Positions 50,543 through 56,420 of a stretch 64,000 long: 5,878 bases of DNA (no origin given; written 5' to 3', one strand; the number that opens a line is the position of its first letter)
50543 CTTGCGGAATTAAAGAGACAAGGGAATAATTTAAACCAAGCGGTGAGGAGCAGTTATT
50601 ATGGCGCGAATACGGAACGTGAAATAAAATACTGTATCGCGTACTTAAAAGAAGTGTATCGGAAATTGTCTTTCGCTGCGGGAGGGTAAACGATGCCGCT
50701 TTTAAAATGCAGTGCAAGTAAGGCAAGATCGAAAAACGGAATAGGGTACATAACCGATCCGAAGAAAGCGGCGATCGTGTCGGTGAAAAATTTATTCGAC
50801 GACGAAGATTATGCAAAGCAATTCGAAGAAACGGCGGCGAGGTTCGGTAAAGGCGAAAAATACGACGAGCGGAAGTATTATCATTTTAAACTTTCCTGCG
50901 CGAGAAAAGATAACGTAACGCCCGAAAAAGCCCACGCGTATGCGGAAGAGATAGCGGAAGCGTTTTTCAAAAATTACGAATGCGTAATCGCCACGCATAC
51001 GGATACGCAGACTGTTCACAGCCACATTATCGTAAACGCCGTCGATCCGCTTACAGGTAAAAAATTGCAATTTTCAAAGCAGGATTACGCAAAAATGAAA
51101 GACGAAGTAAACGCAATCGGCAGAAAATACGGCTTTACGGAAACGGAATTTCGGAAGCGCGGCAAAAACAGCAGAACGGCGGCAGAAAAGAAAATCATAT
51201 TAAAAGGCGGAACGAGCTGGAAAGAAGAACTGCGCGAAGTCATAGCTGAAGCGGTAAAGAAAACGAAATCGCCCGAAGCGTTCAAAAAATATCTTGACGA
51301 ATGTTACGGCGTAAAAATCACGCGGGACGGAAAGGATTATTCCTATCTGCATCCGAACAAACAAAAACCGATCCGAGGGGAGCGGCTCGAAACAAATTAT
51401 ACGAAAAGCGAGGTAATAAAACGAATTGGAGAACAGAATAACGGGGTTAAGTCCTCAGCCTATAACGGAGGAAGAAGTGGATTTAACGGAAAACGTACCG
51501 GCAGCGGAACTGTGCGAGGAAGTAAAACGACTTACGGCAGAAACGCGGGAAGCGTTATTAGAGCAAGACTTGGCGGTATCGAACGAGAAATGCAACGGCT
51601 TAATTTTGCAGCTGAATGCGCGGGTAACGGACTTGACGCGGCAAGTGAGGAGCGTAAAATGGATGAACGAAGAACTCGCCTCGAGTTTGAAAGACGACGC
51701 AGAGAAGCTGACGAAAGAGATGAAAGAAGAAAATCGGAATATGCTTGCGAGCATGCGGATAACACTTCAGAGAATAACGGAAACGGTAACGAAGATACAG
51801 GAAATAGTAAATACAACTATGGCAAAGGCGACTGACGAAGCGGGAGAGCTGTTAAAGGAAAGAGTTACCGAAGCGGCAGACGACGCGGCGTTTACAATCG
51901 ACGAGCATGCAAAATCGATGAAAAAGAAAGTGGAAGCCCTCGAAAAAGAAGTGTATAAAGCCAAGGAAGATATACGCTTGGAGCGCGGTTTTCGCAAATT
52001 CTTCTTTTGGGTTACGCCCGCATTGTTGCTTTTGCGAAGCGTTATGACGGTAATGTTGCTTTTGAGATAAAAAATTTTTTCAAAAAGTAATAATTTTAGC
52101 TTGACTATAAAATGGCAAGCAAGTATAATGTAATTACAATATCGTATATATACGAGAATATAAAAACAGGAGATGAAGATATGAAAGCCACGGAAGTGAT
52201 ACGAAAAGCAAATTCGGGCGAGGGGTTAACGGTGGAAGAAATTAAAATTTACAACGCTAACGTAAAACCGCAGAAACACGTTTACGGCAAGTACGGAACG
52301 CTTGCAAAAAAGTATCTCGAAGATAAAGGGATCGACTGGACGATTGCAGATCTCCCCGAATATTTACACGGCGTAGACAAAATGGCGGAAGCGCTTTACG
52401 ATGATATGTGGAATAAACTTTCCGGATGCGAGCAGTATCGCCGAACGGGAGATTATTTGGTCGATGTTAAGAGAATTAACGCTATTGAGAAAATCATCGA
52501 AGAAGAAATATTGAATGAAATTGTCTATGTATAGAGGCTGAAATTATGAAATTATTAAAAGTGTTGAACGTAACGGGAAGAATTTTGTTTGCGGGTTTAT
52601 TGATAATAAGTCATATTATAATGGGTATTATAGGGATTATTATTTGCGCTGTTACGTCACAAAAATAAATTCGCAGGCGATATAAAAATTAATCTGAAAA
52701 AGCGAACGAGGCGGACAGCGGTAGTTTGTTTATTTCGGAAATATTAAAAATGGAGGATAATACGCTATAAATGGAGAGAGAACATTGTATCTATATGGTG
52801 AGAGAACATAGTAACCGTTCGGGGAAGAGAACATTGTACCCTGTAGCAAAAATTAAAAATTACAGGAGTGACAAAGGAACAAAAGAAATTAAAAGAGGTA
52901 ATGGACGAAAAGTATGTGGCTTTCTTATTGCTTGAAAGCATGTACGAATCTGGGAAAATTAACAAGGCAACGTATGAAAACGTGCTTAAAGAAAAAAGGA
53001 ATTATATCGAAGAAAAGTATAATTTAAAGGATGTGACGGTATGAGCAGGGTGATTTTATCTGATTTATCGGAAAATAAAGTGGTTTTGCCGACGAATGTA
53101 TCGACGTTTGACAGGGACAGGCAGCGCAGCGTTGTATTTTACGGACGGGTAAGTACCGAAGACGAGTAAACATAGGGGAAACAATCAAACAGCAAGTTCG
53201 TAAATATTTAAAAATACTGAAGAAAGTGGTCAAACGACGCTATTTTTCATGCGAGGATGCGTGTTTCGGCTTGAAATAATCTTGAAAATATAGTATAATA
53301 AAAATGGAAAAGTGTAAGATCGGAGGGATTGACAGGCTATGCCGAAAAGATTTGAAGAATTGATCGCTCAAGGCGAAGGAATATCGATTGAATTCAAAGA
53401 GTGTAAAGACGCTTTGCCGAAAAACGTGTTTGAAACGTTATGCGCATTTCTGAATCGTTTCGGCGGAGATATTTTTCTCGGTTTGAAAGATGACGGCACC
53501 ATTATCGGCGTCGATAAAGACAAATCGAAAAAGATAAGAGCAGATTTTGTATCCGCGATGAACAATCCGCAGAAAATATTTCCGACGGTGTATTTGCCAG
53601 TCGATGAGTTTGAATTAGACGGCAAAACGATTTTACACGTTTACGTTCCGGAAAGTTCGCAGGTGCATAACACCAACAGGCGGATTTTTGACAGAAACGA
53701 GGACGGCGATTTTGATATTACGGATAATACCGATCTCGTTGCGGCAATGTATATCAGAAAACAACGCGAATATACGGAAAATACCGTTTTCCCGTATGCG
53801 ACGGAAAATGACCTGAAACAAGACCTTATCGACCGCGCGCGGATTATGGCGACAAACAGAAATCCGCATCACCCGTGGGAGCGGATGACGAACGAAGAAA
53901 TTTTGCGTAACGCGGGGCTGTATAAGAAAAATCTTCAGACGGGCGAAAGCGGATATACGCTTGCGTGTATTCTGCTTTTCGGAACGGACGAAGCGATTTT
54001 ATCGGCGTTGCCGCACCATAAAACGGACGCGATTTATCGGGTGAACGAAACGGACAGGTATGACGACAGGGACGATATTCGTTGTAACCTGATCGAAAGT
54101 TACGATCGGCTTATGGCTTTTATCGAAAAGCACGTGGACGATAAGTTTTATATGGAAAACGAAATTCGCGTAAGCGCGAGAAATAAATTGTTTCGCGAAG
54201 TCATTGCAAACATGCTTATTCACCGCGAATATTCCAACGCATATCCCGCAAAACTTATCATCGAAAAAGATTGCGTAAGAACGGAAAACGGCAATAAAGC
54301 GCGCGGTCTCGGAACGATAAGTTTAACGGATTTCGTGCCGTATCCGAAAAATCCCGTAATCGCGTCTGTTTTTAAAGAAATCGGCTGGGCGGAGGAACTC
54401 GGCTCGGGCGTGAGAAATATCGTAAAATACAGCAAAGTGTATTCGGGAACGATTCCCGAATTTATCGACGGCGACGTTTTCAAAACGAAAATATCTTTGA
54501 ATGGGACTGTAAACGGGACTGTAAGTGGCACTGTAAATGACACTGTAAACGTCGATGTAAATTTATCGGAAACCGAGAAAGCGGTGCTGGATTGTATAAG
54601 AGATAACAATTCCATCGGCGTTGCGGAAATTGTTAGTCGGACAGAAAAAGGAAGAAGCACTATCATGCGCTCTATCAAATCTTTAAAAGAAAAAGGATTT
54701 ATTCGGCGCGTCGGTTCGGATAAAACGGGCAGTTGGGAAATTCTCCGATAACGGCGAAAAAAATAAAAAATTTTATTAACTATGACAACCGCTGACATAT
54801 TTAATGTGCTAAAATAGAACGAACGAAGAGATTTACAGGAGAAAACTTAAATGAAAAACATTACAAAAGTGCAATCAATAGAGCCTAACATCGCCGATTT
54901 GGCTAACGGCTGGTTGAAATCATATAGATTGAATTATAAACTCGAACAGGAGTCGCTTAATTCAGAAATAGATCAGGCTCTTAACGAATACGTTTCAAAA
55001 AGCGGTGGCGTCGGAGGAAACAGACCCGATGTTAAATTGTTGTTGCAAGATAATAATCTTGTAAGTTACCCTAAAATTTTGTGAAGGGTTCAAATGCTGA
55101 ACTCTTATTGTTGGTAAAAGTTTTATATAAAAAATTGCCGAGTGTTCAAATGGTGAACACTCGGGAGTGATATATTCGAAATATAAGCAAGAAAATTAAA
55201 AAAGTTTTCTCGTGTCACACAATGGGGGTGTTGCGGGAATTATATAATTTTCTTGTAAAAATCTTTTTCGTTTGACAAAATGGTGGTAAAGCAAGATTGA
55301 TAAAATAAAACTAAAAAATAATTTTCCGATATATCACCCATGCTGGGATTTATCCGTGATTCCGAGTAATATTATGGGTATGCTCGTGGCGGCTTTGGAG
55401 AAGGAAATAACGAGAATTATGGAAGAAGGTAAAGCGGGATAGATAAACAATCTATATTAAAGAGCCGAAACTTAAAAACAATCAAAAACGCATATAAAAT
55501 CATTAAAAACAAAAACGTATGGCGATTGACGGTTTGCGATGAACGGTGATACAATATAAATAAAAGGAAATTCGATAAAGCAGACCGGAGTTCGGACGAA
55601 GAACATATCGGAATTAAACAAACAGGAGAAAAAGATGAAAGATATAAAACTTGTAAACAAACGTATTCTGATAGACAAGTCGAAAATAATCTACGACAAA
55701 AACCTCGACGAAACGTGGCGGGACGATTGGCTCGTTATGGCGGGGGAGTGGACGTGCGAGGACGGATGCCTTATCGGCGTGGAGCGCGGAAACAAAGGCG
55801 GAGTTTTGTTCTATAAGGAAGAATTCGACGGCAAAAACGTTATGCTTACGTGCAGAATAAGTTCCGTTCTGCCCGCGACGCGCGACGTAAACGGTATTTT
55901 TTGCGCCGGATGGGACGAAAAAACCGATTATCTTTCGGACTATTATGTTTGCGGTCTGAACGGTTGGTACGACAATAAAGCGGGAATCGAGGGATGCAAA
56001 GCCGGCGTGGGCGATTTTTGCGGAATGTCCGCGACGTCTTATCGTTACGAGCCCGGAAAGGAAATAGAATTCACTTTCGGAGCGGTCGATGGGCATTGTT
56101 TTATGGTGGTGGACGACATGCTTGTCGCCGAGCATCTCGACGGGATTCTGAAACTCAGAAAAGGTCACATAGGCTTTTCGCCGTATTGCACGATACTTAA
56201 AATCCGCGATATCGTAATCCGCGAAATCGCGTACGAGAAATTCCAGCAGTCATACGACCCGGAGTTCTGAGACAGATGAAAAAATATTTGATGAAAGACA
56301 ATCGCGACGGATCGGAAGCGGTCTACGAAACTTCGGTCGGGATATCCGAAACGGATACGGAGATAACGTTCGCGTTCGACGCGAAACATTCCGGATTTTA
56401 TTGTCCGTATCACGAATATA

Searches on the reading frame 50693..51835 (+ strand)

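Call 16: search_protein_families(library=pfam, proteins=[window:50693-51835:+], max_evalue=0.001)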
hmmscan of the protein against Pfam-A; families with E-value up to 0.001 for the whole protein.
window:50693-51835:+ (380 aa): 1 family
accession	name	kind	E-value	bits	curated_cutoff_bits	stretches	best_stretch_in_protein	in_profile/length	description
PF03432.20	Relaxase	-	8e-30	104.2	24.6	1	19-148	1-132/132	MobA/VirD2-like, nuclease domain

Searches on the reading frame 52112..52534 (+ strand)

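Call 16: search_protein_families(library=pfam, proteins=[window:52112-52534:+], max_evalue=0.001)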
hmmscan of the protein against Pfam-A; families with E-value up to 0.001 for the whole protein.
window:52112-52534:+ (140 aa): 1 family
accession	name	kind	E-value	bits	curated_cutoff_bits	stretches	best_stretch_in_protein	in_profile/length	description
PF14198.11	TnpV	-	5.3e-06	26.8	27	1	50-138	14-111/111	Transposon-encoded protein TnpV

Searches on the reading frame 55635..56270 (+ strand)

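Call 16: search_protein_families(library=pfam, proteins=[window:55635-56270:+], max_evalue=0.001)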
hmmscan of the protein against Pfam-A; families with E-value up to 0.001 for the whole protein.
window:55635-56270:+ (211 aa): 1 family
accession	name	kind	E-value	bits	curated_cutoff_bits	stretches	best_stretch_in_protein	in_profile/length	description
PF06439.18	3keto-disac_hyd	-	0.00089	19.8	26.8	0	22-195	9-186/187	3-keto-disaccharide hydrolase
